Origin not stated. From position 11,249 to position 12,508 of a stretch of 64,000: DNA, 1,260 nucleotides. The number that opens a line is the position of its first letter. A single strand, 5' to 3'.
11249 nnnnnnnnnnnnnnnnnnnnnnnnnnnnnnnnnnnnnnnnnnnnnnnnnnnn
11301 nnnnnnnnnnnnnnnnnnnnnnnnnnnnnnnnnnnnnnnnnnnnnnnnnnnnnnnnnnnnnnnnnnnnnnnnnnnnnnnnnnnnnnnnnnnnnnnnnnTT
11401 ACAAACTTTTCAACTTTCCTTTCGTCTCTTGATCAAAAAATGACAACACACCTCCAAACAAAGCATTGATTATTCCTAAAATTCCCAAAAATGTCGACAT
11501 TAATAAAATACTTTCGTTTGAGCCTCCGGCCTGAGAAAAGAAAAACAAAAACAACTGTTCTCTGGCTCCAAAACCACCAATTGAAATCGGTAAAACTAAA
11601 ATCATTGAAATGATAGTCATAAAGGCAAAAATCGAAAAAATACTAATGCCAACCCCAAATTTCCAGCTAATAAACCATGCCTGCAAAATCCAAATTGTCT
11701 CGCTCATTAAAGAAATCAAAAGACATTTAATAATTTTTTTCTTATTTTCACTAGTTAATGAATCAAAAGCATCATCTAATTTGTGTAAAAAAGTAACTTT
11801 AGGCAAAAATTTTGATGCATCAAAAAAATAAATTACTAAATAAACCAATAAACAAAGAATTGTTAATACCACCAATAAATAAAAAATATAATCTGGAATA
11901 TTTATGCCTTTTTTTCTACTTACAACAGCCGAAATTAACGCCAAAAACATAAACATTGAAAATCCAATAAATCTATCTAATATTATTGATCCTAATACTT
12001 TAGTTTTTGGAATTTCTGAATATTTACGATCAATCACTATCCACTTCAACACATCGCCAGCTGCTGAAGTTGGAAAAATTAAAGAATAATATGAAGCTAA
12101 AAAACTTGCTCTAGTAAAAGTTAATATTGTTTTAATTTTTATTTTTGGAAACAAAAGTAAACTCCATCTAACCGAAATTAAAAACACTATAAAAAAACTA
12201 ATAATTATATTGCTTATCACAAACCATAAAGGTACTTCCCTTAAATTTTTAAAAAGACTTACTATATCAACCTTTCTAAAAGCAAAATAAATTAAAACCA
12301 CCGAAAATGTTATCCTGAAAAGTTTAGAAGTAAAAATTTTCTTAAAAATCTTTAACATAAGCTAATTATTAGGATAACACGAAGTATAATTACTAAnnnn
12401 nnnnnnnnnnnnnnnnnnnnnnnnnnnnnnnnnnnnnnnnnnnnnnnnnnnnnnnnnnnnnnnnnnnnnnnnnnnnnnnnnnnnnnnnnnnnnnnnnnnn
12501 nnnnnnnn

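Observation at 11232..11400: metK leader looks like a SAM (S-box-type) riboswitch with promoter and SD-sequestering expression platform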

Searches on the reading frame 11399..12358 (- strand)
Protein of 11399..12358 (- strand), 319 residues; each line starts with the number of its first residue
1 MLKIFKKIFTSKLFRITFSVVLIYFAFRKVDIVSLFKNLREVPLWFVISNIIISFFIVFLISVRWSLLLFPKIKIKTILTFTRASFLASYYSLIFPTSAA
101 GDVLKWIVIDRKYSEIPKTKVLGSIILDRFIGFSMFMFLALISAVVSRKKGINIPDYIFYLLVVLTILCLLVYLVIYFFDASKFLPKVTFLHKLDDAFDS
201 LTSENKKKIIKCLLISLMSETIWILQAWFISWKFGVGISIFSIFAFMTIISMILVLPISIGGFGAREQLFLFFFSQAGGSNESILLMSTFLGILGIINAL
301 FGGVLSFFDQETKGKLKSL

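Call 8: search_protein_families(library=pfam, proteins=[window:11399-12358:-])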
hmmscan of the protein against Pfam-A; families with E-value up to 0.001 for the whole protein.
window:11399-12358:- (319 aa): 1 family
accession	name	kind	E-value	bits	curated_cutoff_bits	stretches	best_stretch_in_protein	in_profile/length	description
PF03706.18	LPG_synthase_TM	-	1.3e-30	107.3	33.4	1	14-290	3-289/302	Lysylphosphatidylglycerol synthase TM region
